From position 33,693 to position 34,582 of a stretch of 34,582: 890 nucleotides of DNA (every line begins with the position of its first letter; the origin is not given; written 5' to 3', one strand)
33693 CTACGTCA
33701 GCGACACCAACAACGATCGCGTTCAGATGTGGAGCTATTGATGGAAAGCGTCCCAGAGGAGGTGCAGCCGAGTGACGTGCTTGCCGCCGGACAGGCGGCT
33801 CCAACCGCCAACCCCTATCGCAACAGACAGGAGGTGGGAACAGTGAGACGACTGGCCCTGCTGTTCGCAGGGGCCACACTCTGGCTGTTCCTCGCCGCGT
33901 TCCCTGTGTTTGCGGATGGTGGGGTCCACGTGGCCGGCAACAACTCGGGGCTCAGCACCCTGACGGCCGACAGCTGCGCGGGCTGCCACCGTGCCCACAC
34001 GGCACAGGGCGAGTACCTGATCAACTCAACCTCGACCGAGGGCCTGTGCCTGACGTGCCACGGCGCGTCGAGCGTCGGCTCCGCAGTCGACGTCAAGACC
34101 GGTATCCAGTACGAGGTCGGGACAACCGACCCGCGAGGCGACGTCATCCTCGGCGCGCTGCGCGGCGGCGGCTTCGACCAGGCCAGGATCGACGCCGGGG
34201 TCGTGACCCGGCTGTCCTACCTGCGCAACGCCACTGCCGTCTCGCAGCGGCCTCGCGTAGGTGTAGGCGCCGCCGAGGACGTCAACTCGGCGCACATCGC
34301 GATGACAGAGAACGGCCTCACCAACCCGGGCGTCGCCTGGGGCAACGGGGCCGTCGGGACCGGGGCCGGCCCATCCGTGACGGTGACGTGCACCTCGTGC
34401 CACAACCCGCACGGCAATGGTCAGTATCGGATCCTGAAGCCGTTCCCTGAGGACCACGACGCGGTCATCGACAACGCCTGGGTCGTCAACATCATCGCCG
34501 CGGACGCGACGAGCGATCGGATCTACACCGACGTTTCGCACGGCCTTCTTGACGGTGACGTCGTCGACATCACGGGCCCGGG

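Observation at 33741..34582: Multihaem cytochrome c ORF that runs off the window and is absent from the supplied ORF track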

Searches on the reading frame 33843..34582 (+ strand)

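Call 5: search_protein_families(library=pfam, proteins=[window:33843-34582:+], max_evalue=0.1)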
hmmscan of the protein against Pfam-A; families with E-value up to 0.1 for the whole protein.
window:33843-34582:+ (246 aa): 10 families
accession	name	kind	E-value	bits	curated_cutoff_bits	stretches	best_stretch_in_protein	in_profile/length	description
PF09699.15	Paired_CXXCH_1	-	1.9e-11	43.9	20.6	2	41-75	5-38/41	Doubled CXXCH motif (Paired_CXXCH_1)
PF14522.11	Cytochrome_C7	-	5.7e-05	23.3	24.8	1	43-73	42-66/67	Cytochrome c7 and related cytochrome c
PF22113.1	Mtrc-MtrF_II-IV_dom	-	7.8e-05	22.7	30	1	40-89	4-51/176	Outer membrane cytochrome MtrC/MtrF-like, domains II/IV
PF14537.11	Cytochrom_c3_2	-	0.00079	20.3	25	0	44-76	8-36/79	Cytochrome c3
PF00034.26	Cytochrom_C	-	0.0013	20.4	21.3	0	182-202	11-34/90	Cytochrome c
PF13442.11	Cytochrome_CBB3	-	0.0078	17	27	0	182-202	13-25/68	Cytochrome C oxidase, cbb3-type, subunit III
PF03264.19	Cytochrom_NNT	-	0.013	15.7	24.1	0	179-196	64-81/174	NapC/NirT cytochrome c family, N-terminal region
PF07635.16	PSCyt1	-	0.07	14.2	22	0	69-78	1-10/59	Planctomycete cytochrome C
PF02497.21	Arteri_GP4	-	0.077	13.5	27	0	4-91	4-90/174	Arterivirus glycoprotein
PF16432.10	DUF5029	-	0.1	12.7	25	0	204-241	65-101/211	Domain of unknown function (DUF5029)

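Call 6: search_protein_families(library=ncbifam, proteins=[window:33843-34582:+], max_evalue=0.1)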
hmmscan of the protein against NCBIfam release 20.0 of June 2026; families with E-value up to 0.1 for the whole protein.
window:33843-34582:+ (246 aa): 12 families
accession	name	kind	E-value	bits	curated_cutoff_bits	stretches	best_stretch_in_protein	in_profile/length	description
TIGR01905.1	paired_CXXCH_1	subfamily_domain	1.6e-10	40.7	25.2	2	43-75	7-38/41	doubled CXXCH domain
TIGR03508.1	decahem_SO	subfamily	1.5e-08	34.5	192.2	2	43-86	190-232/258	DmsE family decaheme c-type cytochrome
NF041028.1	decahem_GSU2203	exception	3e-05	23.4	325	1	43-74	126-156/317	GSU2203 family decaheme c-type cytochrome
TIGR03507.1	decahem_SO1788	subfamily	4.4e-05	22.1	209.3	1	40-86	267-315/672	OmcA/MtrC family decaheme c-type cytochrome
TIGR03153.1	cytochr_NrfH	equivalog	0.00066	19.7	134.2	0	40-73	24-59/138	cytochrome c nitrite reductase small subunit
NF045713.1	CxxCH_16_HmcA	equivalog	0.0042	15.7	400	1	41-78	173-210/541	sulfate respiration complex hexadecaheme cytochrome HmcA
NF045722.1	c3_cytochr_TmcA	equivalog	0.0044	16.9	114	1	43-81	58-95/125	acidic tetraheme cytochrome c3 TmcA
NF041895.1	choice_anch_V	domain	0.0052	16.9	42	0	162-194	8-38/150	choice-of-anchor V domain-containing protein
NF008659.0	PRK11659.1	equivalog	0.0088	15.7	184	0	44-77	137-171/188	cytochrome c nitrite reductase pentaheme subunit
NF047812.1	LIC11213_lipo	equivalog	0.024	14.7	100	0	45-86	30-69/118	LIC11213 family lipoprotein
TIGR03146.1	cyt_nit_nrfB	equivalog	0.027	14.7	166.6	0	44-74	111-142/145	cytochrome c nitrite reductase pentaheme subunit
TIGR03806.1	chp_HNE_0200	subfamily_domain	0.068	12.3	313.3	0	175-232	213-269/314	SO2930 family diheme c-type cytochrome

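Call 9: find_homologous_proteins(query=window:33843-34582:+)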
Query window:33843-34582:+ (246 aa): 1129 proteins with E <= 0.001 among 2427 candidates; the best 120 are listed.
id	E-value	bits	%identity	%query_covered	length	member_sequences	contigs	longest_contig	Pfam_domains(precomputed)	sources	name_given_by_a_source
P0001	2.1e-80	288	57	98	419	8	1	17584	PF09699.16,PF14522.12,PF22113.2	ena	-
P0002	7.7e-79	283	63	87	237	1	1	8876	PF09699.16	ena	-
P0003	1.0e-78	282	63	82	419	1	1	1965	PF09699.16,PF14537.12,PF14522.12,PF22113.2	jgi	-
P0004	2.2e-76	275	66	83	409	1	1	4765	PF09699.16,PF14537.12,PF14522.12,PF22113.2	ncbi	-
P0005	2.1e-73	265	61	89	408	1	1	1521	PF09699.16,PF14537.12,PF14522.12,PF22113.2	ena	-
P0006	4.4e-72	261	63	83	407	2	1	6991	PF09699.16,PF14537.12,PF14522.12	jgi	-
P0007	6.0e-72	260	62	72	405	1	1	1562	PF09699.16,PF14537.12,PF14522.12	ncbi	-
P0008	1.4e-71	259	61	77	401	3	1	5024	PF09699.16,PF14537.12,PF14522.12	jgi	jgi:predicted CXXCH cytochrome family protein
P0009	3.1e-71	258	56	93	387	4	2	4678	PF09699.16,PF14537.12,PF14522.12,PF22113.2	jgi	-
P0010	3.1e-70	255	59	89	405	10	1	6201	PF09699.16,PF14537.12,PF14522.12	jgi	jgi:predicted CXXCH cytochrome family protein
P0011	2.8e-69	251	59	83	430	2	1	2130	PF09699.16,PF14537.12,PF14522.12,PF22113.2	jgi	jgi:predicted CXXCH cytochrome family protein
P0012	6.8e-69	250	62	83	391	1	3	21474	PF09699.16,PF14537.12,PF14522.12,PF22113.2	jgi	jgi:predicted CXXCH cytochrome family protein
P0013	2.6e-68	248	55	93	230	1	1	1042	PF09699.16,PF00034.27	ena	-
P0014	9.5e-68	246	59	74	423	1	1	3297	PF09699.16,PF14537.12,PF14522.12,PF22113.2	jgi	jgi:predicted CXXCH cytochrome family protein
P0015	1.7e-67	246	59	83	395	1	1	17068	PF09699.16,PF14537.12,PF14522.12,PF22113.2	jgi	jgi:predicted CXXCH cytochrome family protein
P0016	2.3e-67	245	59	82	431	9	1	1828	PF09699.16,PF14537.12,PF14522.12,PF22113.2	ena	-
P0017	2.3e-67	245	57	89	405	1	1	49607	PF09699.16,PF14537.12,PF14522.12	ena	-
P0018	1.0e-66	243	58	83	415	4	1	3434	PF09699.16,PF14537.12,PF14522.12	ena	-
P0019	1.6e-66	242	58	80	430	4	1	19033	PF09699.16,PF14537.12,PF14522.12,PF22113.2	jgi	-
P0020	1.9e-66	242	57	85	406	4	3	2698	PF09699.16,PF14537.12,PF14522.12,PF22113.2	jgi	jgi:predicted CXXCH cytochrome family protein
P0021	4.1e-66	241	54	96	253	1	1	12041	PF09699.16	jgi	jgi:predicted CXXCH cytochrome family protein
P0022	4.7e-66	241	57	82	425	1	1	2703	PF09699.16,PF14537.12,PF14522.12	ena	-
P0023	5.7e-66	241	58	83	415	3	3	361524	PF09699.16,PF14537.12,PF14522.12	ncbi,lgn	-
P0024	8.1e-66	240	58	85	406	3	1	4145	PF09699.16,PF14537.12,PF14522.12,PF22113.2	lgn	-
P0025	8.1e-66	240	61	73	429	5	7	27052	PF09699.16,PF14537.12,PF14522.12,PF22113.2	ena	-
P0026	8.9e-66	240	57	84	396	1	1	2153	PF09699.16,PF14537.12,PF14522.12,PF22113.2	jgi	jgi:predicted CXXCH cytochrome family protein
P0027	1.1e-65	240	61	77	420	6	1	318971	PF09699.16,PF14537.12,PF14522.12,PF22113.2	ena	-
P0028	1.2e-65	239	61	75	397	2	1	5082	PF09699.16,PF14537.12,PF14522.12,PF22113.2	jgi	jgi:predicted CXXCH cytochrome family protein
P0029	1.3e-65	239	58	82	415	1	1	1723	PF09699.16,PF14537.12,PF14522.12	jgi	-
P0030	2.9e-65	238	59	75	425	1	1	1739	PF09699.16,PF14537.12,PF14522.12,PF22113.2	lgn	-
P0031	3.0e-65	238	60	82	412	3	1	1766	PF09699.16,PF14537.12,PF14522.12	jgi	jgi:predicted CXXCH cytochrome family protein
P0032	3.7e-65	238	57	83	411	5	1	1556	PF09699.16,PF14537.12,PF14522.12,PF22113.2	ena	-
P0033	4.2e-65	238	58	82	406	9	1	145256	PF09699.16,PF14537.12,PF14522.12,PF22113.2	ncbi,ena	-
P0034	1.7e-64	236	50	92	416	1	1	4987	PF09699.16,PF14537.12,PF14522.12,PF22113.2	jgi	jgi:predicted CXXCH cytochrome family protein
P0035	1.7e-64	236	55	83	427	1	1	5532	PF09699.16,PF14537.12,PF02085.22,PF14522.12,PF22113.2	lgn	-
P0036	1.1e-63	233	55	85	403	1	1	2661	PF09699.16,PF14537.12,PF14522.12,PF22113.2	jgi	jgi:predicted CXXCH cytochrome family protein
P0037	1.7e-63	232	51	100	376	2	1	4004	PF09699.16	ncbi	ncbi:MAG TPA: cytochrome c3 family protein, partial [Candidatus Limnocylindrales bacterium]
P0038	2.3e-63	232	58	83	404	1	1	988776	PF09699.16,PF14537.12,PF14522.12,PF22113.2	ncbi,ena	-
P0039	2.3e-63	232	59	83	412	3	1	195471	PF09699.16,PF14537.12,PF14522.12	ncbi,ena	-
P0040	2.6e-63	232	56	75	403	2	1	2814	PF09699.16,PF14537.12,PF14522.12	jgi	jgi:predicted CXXCH cytochrome family protein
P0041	2.8e-63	232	57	83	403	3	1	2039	PF09699.16,PF14537.12,PF14522.12,PF22113.2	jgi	jgi:predicted CXXCH cytochrome family protein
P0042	3.3e-63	231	57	82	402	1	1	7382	PF09699.16,PF14537.12,PF14522.12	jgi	jgi:predicted CXXCH cytochrome family protein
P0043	3.9e-63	231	57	83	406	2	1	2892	PF09699.16,PF14537.12,PF14522.12,PF22113.2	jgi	jgi:predicted CXXCH cytochrome family protein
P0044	7.1e-63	230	51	87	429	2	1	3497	PF09699.16,PF14537.12,PF14522.12,PF22113.2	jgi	jgi:predicted CXXCH cytochrome family protein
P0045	7.8e-63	230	56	82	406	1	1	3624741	PF09699.16,PF14537.12,PF14522.12,PF22113.2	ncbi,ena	-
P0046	8.9e-63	230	59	82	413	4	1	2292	PF09699.16,PF14537.12,PF14522.12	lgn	-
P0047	1.2e-62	230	58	83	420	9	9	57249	PF09699.16,PF14537.12,PF14522.12,PF22113.2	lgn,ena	-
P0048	1.3e-62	230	56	78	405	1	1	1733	PF09699.16,PF14537.12,PF14522.12,PF22113.2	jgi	-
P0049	1.6e-62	229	58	80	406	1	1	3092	PF09699.16,PF14537.12,PF14522.12,PF22113.2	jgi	jgi:predicted CXXCH cytochrome family protein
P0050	2.0e-62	229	58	83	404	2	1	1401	PF09699.16,PF14537.12,PF14522.12,PF22113.2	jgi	jgi:predicted CXXCH cytochrome family protein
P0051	2.0e-62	229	55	86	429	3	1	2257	PF09699.16,PF14522.12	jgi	jgi:predicted CXXCH cytochrome family protein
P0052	2.5e-62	229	57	82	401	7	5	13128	PF09699.16,PF14537.12,PF14522.12,PF22113.2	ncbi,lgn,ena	ncbi:MAG: cytochrome c3 family protein [Chloroflexota bacterium]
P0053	3.3e-62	228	54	82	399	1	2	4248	PF09699.16,PF14537.12,PF14522.12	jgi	jgi:predicted CXXCH cytochrome family protein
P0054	4.0e-62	228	54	85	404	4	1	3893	PF09699.16,PF14537.12,PF14522.12,PF22113.2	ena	-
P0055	4.7e-62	228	54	84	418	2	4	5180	PF09699.16,PF14537.12,PF00034.27,PF14522.12,PF22113.2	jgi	jgi:predicted CXXCH cytochrome family protein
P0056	5.1e-62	228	55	85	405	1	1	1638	PF09699.16,PF14537.12,PF14522.12,PF22113.2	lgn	-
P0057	5.1e-62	228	56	83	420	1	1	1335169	PF09699.16,PF14537.12,PF14522.12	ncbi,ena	-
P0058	5.9e-62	227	56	84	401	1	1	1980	PF09699.16,PF14537.12,PF14522.12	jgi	-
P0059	6.2e-62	227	57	80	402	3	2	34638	PF09699.16,PF14537.12,PF14522.12,PF22113.2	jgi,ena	jgi:predicted CXXCH cytochrome family protein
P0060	8.4e-62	227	72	59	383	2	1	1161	PF09699.16,PF14522.12,PF22113.2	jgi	jgi:cytochrome c553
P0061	1.2e-61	226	59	74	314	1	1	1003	PF09699.16,PF00034.27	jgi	jgi:predicted CXXCH cytochrome family protein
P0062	1.5e-61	226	57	78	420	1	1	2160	PF09699.16,PF14537.12,PF14522.12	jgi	jgi:predicted CXXCH cytochrome family protein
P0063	2.0e-61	226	56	82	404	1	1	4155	PF09699.16,PF14537.12,PF14522.12,PF22113.2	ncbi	-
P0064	2.2e-61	226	58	82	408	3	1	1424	PF09699.16,PF14537.12,PF14522.12,PF22113.2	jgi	jgi:predicted CXXCH cytochrome family protein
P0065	2.3e-61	225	56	84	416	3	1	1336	PF09699.16,PF14537.12,PF14522.12,PF22113.2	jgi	jgi:predicted CXXCH cytochrome family protein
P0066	2.4e-61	225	57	82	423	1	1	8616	PF09699.16,PF14537.12,PF03264.20,PF14522.12,PF22113.2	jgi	-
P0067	2.9e-61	225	57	82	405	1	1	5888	PF09699.16,PF14537.12,PF02085.22,PF14522.12,PF22113.2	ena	-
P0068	3.3e-61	225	55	83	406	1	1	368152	PF09699.16,PF14537.12,PF14522.12,PF22113.2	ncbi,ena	-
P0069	3.3e-61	225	54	83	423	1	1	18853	PF09699.16,PF14537.12,PF00034.27,PF14522.12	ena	-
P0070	4.2e-61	225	49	90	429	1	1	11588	PF09699.16,PF14537.12,PF22113.2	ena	-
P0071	4.9e-61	224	53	75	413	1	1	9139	PF09699.16,PF14537.12,PF14522.12,PF22113.2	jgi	jgi:predicted CXXCH cytochrome family protein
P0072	5.4e-61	224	57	72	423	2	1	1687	PF09699.16,PF14537.12,PF14522.12,PF22113.2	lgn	-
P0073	6.0e-61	224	57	80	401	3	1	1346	PF09699.16,PF14537.12,PF14522.12,PF22113.2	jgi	jgi:predicted CXXCH cytochrome family protein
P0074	6.9e-61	224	57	80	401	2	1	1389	PF09699.16,PF14537.12,PF14522.12,PF22113.2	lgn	-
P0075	7.0e-61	224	58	78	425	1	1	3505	PF09699.16,PF14537.12,PF14522.12,PF22113.2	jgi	jgi:predicted CXXCH cytochrome family protein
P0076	7.6e-61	224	58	84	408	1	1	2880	PF09699.16,PF14537.12,PF14522.12,PF22113.2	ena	-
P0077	8.6e-61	224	53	86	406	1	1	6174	PF09699.16,PF14537.12,PF14522.12,PF22113.2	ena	-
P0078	9.7e-61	223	53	85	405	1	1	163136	PF09699.16,PF14537.12,PF14522.12,PF22113.2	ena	-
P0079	9.9e-61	223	55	83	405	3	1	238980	PF09699.16,PF14537.12,PF14522.12,PF22113.2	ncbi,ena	-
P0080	3.1e-60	222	56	83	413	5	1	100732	PF09699.16,PF14537.12,PF14522.12,PF22113.2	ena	-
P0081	3.2e-60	222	57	81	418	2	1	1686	PF09699.16,PF14537.12,PF14522.12,PF22113.2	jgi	jgi:predicted CXXCH cytochrome family protein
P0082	4.5e-60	221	53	87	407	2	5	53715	PF09699.16,PF14537.12,PF14522.12,PF22113.2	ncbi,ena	-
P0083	4.6e-60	221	57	84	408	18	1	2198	PF09699.16,PF14537.12,PF14522.12,PF22113.2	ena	-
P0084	4.6e-60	221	51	94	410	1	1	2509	PF09699.16,PF14537.12,PF14522.12,PF22113.2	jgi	jgi:predicted CXXCH cytochrome family protein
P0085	5.6e-60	221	50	100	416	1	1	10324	PF09699.16,PF14537.12,PF14522.12,PF22113.2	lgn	-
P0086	7.3e-60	221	51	75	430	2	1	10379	PF09699.16,PF14537.12,PF00034.27,PF14522.12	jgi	jgi:predicted CXXCH cytochrome family protein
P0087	7.5e-60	220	57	80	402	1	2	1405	PF09699.16,PF14537.12,PF14522.12,PF22113.2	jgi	jgi:predicted CXXCH cytochrome family protein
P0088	9.0e-60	220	51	93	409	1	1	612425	PF09699.16,PF14537.12,PF14522.12,PF22113.2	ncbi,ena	-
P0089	9.7e-60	220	50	92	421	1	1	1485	PF09699.16,PF14537.12,PF00034.27,PF14522.12,PF22113.2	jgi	jgi:predicted CXXCH cytochrome family protein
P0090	1.3e-59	220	54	86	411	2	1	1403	PF09699.16,PF14537.12,PF14522.12,PF22113.2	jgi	jgi:predicted CXXCH cytochrome family protein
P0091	1.4e-59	220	50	94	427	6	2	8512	PF09699.16,PF14537.12,PF14522.12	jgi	-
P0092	1.4e-59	220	57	82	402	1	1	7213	PF09699.16,PF14537.12,PF14522.12,PF22113.2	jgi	jgi:predicted CXXCH cytochrome family protein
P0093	1.4e-59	220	56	80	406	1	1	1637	PF09699.16,PF14537.12,PF14522.12,PF22113.2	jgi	jgi:predicted CXXCH cytochrome family protein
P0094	1.5e-59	220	54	82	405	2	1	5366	PF09699.16,PF14537.12,PF14522.12,PF22113.2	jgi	jgi:predicted CXXCH cytochrome family protein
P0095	1.7e-59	219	54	85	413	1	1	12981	PF09699.16,PF14537.12,PF14522.12,PF22113.2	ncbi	-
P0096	1.8e-59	219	54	90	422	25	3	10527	PF09699.16,PF14537.12,PF14522.12,PF22113.2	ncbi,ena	-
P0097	1.9e-59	219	52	91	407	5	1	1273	PF09699.16,PF14537.12,PF14522.12,PF22113.2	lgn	-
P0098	3.1e-59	218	55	75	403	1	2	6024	PF09699.16,PF14537.12,PF14522.12,PF22113.2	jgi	jgi:predicted CXXCH cytochrome family protein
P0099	3.4e-59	218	53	85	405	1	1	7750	PF09699.16,PF14537.12,PF14522.12,PF22113.2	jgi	jgi:predicted CXXCH cytochrome family protein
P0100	3.5e-59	218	55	85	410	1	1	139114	PF09699.16,PF14537.12,PF14522.12,PF22113.2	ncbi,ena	-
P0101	4.4e-59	218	56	83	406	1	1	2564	PF09699.16,PF14537.12,PF14522.12,PF22113.2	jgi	jgi:predicted CXXCH cytochrome family protein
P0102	4.9e-59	218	58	81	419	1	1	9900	PF09699.16,PF14537.12,PF00034.27,PF22113.2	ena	-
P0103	5.5e-59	218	56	83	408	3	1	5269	PF09699.16,PF14537.12,PF14522.12,PF22113.2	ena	-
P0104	7.6e-59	217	56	78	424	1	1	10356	PF09699.16,PF14537.12,PF14522.12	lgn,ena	-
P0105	7.8e-59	217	50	92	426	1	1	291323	PF09699.16,PF14537.12,PF14522.12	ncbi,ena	-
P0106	7.8e-59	217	52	86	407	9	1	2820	PF09699.16,PF14537.12,PF14522.12,PF22113.2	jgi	-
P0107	1.0e-58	217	55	84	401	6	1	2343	PF09699.16,PF14537.12,PF14522.12,PF22113.2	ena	-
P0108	1.1e-58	217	54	85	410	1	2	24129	PF09699.16,PF14537.12,PF14522.12,PF22113.2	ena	-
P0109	1.5e-58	216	54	75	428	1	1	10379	PF09699.16,PF14537.12,PF14522.12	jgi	jgi:predicted CXXCH cytochrome family protein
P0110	1.9e-58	216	57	80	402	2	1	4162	PF09699.16,PF14537.12,PF14522.12,PF22113.2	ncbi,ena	-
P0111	2.2e-58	216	54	80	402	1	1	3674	PF09699.16,PF14537.12,PF14522.12,PF22113.2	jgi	jgi:predicted CXXCH cytochrome family protein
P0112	2.4e-58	216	57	81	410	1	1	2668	PF09699.16,PF14537.12,PF14522.12,PF22113.2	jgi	jgi:predicted CXXCH cytochrome family protein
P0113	2.5e-58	215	55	82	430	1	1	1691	PF09699.16,PF14537.12,PF14522.12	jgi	jgi:predicted CXXCH cytochrome family protein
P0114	2.7e-58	215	53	83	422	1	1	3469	PF09699.16,PF14537.12,PF14522.12,PF22113.2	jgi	jgi:predicted CXXCH cytochrome family protein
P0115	3.3e-58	215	52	85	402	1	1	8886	PF09699.16,PF14537.12,PF14522.12,PF22113.2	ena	-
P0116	3.6e-58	215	56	82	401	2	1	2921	PF09699.16,PF14537.12,PF14522.12,PF22113.2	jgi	jgi:predicted CXXCH cytochrome family protein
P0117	3.8e-58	215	52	85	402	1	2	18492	PF09699.16,PF14537.12,PF14522.12,PF22113.2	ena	-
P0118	4.2e-58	215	56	77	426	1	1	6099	PF09699.16,PF14537.12,PF14522.12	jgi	jgi:predicted CXXCH cytochrome family protein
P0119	4.2e-58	215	55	83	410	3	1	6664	PF09699.16,PF14537.12,PF14522.12,PF22113.2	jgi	jgi:predicted CXXCH cytochrome family protein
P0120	4.9e-58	215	56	80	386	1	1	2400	PF09699.16,PF14537.12,PF14522.12,PF22113.2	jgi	-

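Call 11: find_encoding_contigs(protein=P0001, flank=10000, max_places=3)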
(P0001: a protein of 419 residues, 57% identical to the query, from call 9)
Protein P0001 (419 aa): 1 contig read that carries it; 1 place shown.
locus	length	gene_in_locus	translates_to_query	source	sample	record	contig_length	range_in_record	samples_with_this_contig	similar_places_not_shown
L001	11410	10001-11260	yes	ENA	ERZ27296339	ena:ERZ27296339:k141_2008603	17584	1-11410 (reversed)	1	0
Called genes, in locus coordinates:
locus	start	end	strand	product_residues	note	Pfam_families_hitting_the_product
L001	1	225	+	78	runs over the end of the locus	-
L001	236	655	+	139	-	-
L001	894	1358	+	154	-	PF00355:Rieske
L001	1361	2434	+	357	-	PF00033:Cytochrome_B, PF13631:Cytochrom_B_N_2, PF00032:Cytochrom_B_C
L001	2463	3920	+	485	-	PF09699:Paired_CXXCH_1 (faint), PF14522:Cytochrome_C7 (faint), PF22678:Cytochrom_c_NrfB-like (faint), PF14537:Cytochrom_c3_2 (weak)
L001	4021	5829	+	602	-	PF13492:GAF_3 (faint), PF07730:HisKA_3, PF13581:HATPase_c_2 (weak), PF02518:HATPase_c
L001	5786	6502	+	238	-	PF00072:Response_reg, PF00196:GerE, PF04545:Sigma70_r4 (weak), PF08281:Sigma70_r4_2, PF13384:HTH_23 (faint)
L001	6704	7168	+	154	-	-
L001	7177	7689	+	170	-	PF00355:Rieske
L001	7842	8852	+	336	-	PF14561:TPR_20 (faint), PF23914:TPR_CcmH_CycH (faint), PF24575:TPR_Slam (faint), PF07719:TPR_2 (faint), PF13432:TPR_16 (weak), PF14559:TPR_19 (weak), PF13432:TPR_16 (weak), PF13414:TPR_11 (weak), +9 more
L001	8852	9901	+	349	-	PF06739:SBBP (faint), PF08450:SGL (faint), PF25021:TEN_NHL (faint), PF17170:DUF5128 (faint), PF20067:SSL_N (faint), PF01436:NHL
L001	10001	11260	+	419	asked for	PF14522:Cytochrome_C7 (faint), PF09699:Paired_CXXCH_1, PF22113:Mtrc-MtrF_II-IV_dom (faint)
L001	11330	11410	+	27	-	?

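Call 12: search_solved_structures(query=P0001, max_evalue=1, show_alignments=2)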
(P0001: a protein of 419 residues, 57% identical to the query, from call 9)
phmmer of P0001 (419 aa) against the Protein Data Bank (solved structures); distinct sequences matched with E-value up to 1: 3.
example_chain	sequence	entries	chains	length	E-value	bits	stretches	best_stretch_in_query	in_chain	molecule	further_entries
28pb_A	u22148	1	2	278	0.0074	18.3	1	36-75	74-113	Cytochrome c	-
8yts_A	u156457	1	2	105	0.2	13.6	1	41-87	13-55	Cytochrome C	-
6r2q_A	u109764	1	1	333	0.34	12.9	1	35-74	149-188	Cystathionine beta-synthase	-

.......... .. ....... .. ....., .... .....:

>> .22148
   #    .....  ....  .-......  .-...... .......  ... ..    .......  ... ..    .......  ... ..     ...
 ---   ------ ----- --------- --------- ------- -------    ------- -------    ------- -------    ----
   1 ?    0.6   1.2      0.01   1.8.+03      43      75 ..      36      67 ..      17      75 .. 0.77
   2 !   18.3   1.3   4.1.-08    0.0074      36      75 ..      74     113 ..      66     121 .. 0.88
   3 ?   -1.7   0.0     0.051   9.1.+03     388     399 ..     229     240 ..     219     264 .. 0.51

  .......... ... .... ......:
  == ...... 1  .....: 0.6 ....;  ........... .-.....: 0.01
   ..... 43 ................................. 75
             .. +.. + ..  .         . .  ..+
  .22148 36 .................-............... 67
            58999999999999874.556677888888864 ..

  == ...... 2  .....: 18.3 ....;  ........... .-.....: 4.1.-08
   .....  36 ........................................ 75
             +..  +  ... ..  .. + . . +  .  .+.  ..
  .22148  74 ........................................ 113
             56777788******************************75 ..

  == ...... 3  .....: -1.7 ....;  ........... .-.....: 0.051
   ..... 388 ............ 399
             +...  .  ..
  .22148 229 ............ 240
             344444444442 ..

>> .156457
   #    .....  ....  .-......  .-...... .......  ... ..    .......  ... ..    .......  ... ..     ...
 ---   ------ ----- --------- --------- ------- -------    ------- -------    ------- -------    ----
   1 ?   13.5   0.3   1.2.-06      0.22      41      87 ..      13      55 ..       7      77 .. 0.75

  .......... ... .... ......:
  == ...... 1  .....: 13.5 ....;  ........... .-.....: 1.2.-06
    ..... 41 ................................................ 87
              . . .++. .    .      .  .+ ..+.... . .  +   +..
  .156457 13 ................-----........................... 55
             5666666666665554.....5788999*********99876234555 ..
